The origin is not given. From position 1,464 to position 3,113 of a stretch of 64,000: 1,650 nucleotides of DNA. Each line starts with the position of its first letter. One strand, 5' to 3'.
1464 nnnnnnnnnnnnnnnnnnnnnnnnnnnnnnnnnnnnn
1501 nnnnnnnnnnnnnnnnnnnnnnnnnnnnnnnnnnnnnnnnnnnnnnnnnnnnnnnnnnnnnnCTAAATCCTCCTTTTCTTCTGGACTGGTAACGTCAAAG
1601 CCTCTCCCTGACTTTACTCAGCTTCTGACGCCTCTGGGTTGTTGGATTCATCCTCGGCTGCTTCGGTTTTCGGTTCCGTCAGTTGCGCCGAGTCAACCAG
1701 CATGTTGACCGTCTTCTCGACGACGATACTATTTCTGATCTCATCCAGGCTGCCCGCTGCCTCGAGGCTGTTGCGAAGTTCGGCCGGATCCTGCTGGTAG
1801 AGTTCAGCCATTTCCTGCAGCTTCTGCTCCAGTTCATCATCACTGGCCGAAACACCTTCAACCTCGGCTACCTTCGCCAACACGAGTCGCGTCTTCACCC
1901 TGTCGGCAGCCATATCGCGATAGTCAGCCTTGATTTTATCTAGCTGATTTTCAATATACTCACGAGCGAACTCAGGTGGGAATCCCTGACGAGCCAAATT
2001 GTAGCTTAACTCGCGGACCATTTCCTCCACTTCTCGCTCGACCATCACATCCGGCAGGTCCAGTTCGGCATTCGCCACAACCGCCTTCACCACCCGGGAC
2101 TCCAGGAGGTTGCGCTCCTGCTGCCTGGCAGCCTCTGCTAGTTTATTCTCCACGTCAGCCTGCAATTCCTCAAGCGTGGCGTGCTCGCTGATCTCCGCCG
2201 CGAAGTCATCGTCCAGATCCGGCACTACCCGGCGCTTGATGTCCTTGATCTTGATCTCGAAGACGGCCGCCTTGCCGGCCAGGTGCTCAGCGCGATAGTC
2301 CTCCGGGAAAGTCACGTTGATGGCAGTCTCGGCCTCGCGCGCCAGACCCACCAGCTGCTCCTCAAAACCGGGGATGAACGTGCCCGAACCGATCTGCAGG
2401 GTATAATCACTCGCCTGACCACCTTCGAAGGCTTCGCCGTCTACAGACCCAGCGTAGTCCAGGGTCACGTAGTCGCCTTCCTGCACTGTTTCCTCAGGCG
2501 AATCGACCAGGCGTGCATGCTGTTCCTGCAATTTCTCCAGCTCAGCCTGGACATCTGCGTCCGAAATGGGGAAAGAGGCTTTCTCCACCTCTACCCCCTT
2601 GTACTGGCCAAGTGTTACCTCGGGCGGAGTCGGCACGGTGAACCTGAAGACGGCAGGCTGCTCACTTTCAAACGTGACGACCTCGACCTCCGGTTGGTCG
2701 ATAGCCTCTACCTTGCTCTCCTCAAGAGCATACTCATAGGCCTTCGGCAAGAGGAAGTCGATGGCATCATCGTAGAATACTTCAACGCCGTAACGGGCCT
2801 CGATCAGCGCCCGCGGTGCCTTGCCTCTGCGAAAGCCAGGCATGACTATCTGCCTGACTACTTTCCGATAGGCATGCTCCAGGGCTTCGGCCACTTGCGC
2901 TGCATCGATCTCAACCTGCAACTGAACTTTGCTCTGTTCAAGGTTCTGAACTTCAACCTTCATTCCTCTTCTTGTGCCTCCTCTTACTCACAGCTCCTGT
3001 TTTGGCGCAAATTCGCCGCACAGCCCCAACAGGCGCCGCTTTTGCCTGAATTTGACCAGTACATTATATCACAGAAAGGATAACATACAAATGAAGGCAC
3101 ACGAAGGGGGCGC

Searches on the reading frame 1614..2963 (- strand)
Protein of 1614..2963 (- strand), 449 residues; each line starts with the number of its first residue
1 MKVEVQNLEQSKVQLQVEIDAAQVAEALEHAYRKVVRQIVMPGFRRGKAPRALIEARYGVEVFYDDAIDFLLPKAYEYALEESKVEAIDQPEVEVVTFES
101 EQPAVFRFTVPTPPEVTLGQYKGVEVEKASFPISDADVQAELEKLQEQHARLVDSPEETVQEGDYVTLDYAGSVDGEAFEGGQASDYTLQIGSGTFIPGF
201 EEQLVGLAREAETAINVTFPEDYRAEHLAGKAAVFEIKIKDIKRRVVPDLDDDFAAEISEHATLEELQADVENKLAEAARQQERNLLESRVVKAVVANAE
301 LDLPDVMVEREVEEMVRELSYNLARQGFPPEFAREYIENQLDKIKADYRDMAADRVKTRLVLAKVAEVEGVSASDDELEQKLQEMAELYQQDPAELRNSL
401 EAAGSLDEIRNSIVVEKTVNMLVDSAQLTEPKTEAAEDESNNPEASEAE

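Call 45: find_encoding_contigs(protein=window:1614-2963:-, flank=10000, max_places=3)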
Protein window:1614-2963:- (449 aa): 16 contigs read that carry it; 3 places shown.
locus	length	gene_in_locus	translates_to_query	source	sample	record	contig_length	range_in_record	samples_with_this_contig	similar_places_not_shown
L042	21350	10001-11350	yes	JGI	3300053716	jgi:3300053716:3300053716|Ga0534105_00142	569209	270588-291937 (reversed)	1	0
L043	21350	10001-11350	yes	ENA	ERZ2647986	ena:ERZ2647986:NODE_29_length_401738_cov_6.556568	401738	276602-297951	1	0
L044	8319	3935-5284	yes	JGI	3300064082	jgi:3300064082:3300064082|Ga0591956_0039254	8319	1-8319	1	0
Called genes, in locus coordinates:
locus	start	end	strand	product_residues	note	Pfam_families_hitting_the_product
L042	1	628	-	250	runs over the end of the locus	PF01026:TatD_DNase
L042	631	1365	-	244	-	PF00005:ABC_tran, PF13304:AAA_21 (faint)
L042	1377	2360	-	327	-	PF09084:NMT1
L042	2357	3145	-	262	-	PF00528:BPD_transp_1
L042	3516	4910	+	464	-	PF01554:MatE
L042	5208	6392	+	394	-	PF01177:Asp_Glu_race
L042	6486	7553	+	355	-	PF10646:Germane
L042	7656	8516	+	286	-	PF01138:RNase_PH, PF03725:RNase_PH_C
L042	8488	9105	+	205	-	PF01725:Ham1p_like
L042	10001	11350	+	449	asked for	PF05697:Trigger_N, PF00254:FKBP_C, PF05698:Trigger_C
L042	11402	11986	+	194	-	PF00574:CLP_protease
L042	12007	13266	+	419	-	PF06689:zf-C4_ClpX, PF13401:AAA_22 (faint), PF00004:AAA, PF07724:AAA_2, PF07728:AAA_5 (weak), PF10431:ClpB_D2-small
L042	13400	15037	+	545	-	PF01078:Mg_chelatase, PF05496:RuvB_N (faint), PF00158:Sigma54_activat, PF13191:AAA_16 (weak), PF00004:AAA, PF07728:AAA_5 (weak), PF05362:Lon_C, PF13541:ChlI, +1 more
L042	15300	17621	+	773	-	PF02190:LON_substr_bdg, PF13671:AAA_33 (faint), PF13191:AAA_16 (weak), PF00004:AAA, PF07728:AAA_5, PF22667:Lon_lid, PF05362:Lon_C, PF13541:ChlI, +1 more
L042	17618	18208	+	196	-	PF00009:GTP_EFTU (faint), PF01926:MMR_HSR1, PF02421:FeoB_N, PF03193:RsgA_GTPase (weak), PF04548:AIG1 (faint), PF00350:Dynamin_N (faint)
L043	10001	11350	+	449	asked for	PF05697:Trigger_N, PF00254:FKBP_C, PF05698:Trigger_C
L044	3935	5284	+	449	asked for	PF05697:Trigger_N, PF00254:FKBP_C, PF05698:Trigger_C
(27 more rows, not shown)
